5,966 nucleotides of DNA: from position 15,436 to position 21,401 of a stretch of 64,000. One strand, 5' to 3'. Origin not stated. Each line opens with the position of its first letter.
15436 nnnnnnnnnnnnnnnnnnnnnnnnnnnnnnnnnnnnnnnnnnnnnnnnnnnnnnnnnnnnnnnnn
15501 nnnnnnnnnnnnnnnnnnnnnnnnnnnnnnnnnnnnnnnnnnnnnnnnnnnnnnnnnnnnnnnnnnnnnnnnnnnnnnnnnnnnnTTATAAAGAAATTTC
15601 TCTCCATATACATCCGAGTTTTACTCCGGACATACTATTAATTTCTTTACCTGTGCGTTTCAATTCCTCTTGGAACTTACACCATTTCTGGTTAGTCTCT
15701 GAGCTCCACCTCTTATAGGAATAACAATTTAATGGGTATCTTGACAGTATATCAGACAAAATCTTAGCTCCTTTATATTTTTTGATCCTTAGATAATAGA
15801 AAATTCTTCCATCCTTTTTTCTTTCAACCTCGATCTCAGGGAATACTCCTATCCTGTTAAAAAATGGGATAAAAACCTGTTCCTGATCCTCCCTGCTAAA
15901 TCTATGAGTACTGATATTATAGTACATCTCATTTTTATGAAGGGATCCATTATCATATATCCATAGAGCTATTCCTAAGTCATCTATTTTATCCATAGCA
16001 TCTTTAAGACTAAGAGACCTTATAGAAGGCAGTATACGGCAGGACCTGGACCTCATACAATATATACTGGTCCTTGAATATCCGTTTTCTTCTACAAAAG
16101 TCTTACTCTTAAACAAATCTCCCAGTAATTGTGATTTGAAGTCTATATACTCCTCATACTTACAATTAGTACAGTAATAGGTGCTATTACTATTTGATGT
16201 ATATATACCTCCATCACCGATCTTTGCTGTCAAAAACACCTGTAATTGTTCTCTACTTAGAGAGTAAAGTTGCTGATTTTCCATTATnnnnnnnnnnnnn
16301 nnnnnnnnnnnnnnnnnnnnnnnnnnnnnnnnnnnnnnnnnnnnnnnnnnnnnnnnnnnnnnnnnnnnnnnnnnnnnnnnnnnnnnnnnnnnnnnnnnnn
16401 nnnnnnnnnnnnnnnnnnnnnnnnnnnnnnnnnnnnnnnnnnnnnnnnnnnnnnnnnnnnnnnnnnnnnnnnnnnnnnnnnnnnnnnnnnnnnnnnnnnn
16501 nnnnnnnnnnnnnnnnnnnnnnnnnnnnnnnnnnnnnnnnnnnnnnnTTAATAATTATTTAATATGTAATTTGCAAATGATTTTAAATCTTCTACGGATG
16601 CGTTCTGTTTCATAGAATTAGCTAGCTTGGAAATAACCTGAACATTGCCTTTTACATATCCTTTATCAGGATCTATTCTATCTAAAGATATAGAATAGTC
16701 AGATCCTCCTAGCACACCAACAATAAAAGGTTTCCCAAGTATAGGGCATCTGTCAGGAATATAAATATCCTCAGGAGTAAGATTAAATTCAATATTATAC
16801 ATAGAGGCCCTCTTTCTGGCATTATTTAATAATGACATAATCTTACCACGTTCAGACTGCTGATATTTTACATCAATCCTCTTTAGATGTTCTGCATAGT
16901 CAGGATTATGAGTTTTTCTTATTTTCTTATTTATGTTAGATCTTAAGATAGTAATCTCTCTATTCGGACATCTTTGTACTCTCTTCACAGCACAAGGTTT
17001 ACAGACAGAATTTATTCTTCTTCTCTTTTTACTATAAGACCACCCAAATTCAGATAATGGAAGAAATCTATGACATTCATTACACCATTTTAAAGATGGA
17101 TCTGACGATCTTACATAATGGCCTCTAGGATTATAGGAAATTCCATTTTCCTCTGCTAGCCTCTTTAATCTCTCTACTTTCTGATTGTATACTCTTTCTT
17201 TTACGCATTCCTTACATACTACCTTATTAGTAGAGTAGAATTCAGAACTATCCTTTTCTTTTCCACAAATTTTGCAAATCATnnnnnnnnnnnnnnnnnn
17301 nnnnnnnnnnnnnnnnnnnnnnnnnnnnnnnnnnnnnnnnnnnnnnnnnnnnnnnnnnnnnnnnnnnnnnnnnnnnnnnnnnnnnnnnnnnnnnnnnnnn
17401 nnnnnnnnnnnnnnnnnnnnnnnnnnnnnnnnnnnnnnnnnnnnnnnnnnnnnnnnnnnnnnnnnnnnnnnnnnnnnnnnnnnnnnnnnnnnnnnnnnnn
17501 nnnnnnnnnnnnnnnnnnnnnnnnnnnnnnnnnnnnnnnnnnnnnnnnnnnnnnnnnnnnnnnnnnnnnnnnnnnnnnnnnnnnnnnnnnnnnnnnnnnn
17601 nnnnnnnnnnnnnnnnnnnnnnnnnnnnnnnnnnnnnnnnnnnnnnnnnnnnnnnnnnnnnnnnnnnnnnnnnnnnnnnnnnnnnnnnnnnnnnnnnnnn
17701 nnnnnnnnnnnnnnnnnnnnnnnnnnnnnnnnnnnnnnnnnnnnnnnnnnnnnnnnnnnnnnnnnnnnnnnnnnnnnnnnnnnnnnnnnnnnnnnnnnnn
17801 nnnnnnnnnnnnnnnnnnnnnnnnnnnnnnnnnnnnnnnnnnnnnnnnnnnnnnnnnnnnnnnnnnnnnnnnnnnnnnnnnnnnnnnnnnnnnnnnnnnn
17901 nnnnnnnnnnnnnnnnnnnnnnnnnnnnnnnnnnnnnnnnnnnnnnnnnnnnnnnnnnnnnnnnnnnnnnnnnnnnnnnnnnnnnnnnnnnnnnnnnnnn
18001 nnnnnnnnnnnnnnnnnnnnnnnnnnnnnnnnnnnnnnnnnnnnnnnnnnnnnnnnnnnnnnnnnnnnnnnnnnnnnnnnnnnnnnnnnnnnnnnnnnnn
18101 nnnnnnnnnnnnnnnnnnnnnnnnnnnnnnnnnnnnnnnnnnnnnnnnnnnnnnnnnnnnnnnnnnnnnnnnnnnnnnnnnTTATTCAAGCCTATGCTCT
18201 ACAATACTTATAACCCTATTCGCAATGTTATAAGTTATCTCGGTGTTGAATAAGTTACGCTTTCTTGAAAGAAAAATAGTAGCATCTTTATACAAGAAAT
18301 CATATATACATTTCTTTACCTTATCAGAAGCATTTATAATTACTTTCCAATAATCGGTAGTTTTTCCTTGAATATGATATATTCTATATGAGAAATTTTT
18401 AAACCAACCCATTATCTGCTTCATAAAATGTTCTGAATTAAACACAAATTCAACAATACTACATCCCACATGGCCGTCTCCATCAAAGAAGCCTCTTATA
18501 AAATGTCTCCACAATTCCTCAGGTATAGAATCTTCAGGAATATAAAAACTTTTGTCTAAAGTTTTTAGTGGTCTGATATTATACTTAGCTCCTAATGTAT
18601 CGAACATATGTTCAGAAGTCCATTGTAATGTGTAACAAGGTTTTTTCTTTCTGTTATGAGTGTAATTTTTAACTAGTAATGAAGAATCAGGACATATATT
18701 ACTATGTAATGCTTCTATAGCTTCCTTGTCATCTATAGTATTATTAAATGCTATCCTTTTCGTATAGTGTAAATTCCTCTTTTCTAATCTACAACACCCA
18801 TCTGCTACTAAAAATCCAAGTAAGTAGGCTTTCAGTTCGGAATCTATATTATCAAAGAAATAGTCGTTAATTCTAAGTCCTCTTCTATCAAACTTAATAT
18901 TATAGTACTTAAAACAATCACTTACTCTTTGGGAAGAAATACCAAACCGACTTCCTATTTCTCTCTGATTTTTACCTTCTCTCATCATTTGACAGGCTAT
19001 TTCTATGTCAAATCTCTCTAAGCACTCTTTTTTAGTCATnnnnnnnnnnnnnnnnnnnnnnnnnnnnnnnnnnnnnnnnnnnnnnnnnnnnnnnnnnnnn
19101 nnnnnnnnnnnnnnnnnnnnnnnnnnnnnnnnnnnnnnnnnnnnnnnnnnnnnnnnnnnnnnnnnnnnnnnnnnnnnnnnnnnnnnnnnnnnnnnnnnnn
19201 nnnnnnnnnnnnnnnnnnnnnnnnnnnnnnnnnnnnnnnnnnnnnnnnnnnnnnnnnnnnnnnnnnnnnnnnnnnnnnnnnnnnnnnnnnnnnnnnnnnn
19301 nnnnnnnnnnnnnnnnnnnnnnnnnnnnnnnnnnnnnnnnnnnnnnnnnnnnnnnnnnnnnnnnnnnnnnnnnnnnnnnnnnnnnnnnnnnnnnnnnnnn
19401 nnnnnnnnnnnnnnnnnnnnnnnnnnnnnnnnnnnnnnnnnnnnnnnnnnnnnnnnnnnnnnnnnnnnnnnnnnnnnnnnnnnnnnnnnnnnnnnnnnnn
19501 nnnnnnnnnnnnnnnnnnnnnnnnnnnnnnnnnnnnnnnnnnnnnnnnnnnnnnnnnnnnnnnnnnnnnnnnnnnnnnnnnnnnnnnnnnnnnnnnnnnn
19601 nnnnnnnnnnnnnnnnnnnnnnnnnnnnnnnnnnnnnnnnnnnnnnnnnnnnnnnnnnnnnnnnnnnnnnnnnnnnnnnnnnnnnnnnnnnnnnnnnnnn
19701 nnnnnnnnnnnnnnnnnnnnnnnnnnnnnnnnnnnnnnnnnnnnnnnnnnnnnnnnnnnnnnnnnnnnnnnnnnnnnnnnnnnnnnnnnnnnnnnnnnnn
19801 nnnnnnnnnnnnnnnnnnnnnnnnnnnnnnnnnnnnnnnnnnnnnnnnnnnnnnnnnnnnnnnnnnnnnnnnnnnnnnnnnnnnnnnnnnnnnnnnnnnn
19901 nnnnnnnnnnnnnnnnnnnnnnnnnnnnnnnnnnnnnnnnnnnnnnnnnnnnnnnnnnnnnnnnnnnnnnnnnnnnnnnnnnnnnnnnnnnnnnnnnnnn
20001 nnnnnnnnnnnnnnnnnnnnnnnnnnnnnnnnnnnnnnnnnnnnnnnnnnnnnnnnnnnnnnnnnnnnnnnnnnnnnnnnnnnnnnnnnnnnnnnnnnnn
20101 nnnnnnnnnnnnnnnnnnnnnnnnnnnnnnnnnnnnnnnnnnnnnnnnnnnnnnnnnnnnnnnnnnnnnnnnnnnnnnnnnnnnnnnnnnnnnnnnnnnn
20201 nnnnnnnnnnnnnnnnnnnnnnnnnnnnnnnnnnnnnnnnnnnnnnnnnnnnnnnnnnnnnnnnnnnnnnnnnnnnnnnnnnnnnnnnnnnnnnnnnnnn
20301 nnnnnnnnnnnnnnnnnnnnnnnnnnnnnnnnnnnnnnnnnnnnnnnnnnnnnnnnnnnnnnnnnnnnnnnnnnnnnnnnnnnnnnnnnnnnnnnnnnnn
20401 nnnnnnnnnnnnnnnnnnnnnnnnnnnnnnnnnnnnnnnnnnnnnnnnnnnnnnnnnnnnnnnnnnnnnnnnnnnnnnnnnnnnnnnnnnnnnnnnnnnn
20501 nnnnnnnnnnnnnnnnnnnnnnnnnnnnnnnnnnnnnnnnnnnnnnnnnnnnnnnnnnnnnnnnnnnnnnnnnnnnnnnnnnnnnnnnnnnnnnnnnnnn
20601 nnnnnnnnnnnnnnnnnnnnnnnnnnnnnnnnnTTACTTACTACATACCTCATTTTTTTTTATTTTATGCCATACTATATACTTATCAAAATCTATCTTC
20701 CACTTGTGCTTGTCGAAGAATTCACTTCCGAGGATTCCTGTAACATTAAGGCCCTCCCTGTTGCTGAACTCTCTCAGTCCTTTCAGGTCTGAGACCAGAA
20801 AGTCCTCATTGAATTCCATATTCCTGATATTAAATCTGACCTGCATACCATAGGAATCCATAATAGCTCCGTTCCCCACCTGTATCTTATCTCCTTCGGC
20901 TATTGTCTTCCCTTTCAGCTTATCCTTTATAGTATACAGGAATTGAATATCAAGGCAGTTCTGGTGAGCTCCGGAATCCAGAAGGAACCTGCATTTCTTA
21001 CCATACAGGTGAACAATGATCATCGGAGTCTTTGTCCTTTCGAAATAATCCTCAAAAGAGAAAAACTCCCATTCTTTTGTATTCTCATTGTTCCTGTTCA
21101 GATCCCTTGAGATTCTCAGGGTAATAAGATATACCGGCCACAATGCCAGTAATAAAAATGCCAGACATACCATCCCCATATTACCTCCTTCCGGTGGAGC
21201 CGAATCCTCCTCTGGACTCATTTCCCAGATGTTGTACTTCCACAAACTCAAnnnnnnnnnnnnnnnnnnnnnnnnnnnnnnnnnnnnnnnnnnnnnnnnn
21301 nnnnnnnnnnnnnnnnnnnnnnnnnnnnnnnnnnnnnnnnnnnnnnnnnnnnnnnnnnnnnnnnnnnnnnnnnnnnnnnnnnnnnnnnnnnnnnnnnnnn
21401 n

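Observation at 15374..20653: Family-A DNA polymerase gene shattered into four coding segments by three homing-endonuclease-bearing insertions (candidate group I introns)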

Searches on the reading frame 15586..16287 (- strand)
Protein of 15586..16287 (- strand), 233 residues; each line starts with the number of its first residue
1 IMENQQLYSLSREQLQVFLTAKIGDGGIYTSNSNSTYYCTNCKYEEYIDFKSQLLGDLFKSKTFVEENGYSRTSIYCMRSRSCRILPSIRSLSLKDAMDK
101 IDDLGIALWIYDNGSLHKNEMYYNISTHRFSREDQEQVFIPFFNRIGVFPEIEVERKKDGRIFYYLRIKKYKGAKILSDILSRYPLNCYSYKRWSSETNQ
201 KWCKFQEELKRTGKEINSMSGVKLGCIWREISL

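Call 26: search_protein_families(library=pfam, proteins=[window:15586-16287:-], max_evalue=0.01)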
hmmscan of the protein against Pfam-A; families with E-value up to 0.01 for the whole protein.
window:15586-16287:- (233 aa): 1 family
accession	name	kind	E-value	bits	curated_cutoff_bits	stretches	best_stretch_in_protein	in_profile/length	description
PF03161.18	LAGLIDADG_2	-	6.9e-06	26.5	25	1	24-148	10-145/168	LAGLIDADG DNA endonuclease family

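Call 39: search_protein_families(library=phrogs, proteins=[window:15586-16287:-], max_evalue=0.001)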
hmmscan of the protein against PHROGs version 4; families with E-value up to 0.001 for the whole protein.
window:15586-16287:- (233 aa): 1 family
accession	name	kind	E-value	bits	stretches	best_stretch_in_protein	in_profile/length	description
phrog_9759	-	DNA, RNA and nucleotide metabolism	4.7e-05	24.5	1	5-168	51-214/242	DNA binding protein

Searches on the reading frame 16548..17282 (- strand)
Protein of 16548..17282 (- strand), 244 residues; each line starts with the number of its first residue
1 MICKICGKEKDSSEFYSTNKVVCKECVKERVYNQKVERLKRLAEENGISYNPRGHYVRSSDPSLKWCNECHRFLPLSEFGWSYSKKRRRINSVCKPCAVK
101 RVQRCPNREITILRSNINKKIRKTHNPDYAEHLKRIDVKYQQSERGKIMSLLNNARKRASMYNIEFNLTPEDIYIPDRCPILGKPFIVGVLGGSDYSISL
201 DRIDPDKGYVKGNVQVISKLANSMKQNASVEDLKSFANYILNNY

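Call 26: search_protein_families(library=pfam, proteins=[window:16548-17282:-], max_evalue=0.01)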
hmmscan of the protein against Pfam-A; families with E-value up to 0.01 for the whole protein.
window:16548-17282:- (244 aa): 0 families

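Call 39: search_protein_families(library=phrogs, proteins=[window:16548-17282:-], max_evalue=0.001)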
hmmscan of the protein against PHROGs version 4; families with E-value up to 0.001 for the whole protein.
window:16548-17282:- (244 aa): 9 families
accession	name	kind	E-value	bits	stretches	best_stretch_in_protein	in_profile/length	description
phrog_3322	-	DNA, RNA and nucleotide metabolism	2.2e-30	106.7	1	122-242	22-150/162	endonuclease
phrog_1035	-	DNA, RNA and nucleotide metabolism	9.5e-27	95.5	1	64-241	63-226/271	endonuclease VII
phrog_1400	-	moron, auxiliary metabolic gene and host takeover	3.1e-11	44.6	1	144-239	5-100/251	Srd anti-sigma factor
phrog_2340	-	DNA, RNA and nucleotide metabolism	4.9e-11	44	2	64-151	8-91/171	endonuclease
phrog_3118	-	DNA, RNA and nucleotide metabolism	3.5e-10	40.8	1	141-227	7-98/287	HNH endonuclease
phrog_3377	-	DNA, RNA and nucleotide metabolism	2.3e-05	25.3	1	197-228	65-96/196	HNH endonuclease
phrog_2633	-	DNA, RNA and nucleotide metabolism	3.5e-05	25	0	62-120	11-62/142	endonuclease VII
phrog_4592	-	moron, auxiliary metabolic gene and host takeover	7e-05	23.8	1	98-227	16-136/170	decoy of host sigma70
phrog_3273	-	unknown function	0.00053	21.1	1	65-103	23-62/75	-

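Call 40: search_protein_families(library=pfam, proteins=[window:16548-17282:-], max_evalue=10)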
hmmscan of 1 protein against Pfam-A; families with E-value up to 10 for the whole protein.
window:16548-17282:- (244 aa): 7 families
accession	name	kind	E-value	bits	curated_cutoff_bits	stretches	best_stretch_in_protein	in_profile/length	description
PF22096.1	TagH_C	-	0.11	13.5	27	1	108-171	21-83/107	Teichoic acid transporter subunit TagH C-terminal domain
PF25206.1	DUF7836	-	0.12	12.7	26.7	0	3-20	33-50/59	Domain of unknown function (DUF7836)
PF02565.21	RecO_C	-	0.16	12.1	22.1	1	62-108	66-106/157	Recombination protein O C terminal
PF03110.19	SBP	-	0.29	11.9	27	1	59-81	34-56/75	SBP domain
PF08271.17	Zn_Ribbon_TF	-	0.34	10.9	29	1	1-26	1-25/43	TFIIB zinc-binding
PF12898.13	Stc1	-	0.39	11.8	24.8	0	3-98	2-83/84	Stc1 domain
PF07874.16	DUF1660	-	1.4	9.9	21.4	1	2-36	4-37/63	Prophage protein (DUF1660)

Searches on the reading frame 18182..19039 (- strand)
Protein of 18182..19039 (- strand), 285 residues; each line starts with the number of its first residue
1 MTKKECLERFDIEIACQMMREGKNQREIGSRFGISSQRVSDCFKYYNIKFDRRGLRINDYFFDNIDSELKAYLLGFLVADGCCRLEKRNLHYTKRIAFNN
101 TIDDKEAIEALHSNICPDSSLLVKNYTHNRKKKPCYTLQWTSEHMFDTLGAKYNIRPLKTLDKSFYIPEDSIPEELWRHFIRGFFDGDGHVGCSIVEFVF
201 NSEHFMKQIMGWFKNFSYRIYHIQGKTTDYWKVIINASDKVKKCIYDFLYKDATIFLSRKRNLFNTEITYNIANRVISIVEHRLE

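Call 26: search_protein_families(library=pfam, proteins=[window:18182-19039:-], max_evalue=0.01)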
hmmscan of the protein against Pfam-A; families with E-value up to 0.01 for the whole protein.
window:18182-19039:- (285 aa): 1 family
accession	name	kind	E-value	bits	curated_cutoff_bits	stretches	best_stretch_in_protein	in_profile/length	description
PF14528.11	LAGLIDADG_3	-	8.3e-10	39.2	22.5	1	178-243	4-76/82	LAGLIDADG-like domain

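Call 39: search_protein_families(library=phrogs, proteins=[window:18182-19039:-], max_evalue=0.001)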
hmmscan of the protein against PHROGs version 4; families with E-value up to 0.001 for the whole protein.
window:18182-19039:- (285 aa): 1 family
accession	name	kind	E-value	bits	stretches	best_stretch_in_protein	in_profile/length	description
phrog_4645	-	DNA, RNA and nucleotide metabolism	4.1e-41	142.1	1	11-267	45-303/308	endonuclease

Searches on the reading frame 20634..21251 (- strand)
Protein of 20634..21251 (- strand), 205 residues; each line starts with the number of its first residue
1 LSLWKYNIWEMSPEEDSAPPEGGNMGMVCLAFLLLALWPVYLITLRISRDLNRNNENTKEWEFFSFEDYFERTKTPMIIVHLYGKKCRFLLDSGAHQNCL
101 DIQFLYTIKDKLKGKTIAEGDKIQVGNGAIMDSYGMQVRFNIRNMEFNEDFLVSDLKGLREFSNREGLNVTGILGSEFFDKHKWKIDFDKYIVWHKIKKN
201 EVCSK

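Call 26: search_protein_families(library=pfam, proteins=[window:20634-21251:-], max_evalue=0.01)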
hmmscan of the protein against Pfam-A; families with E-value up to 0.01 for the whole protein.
window:20634-21251:- (205 aa): 1 family
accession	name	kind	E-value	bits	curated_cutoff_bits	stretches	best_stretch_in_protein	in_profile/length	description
PF13650.11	Asp_protease_2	-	6e-06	27.3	24.3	1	82-178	5-90/90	Aspartyl protease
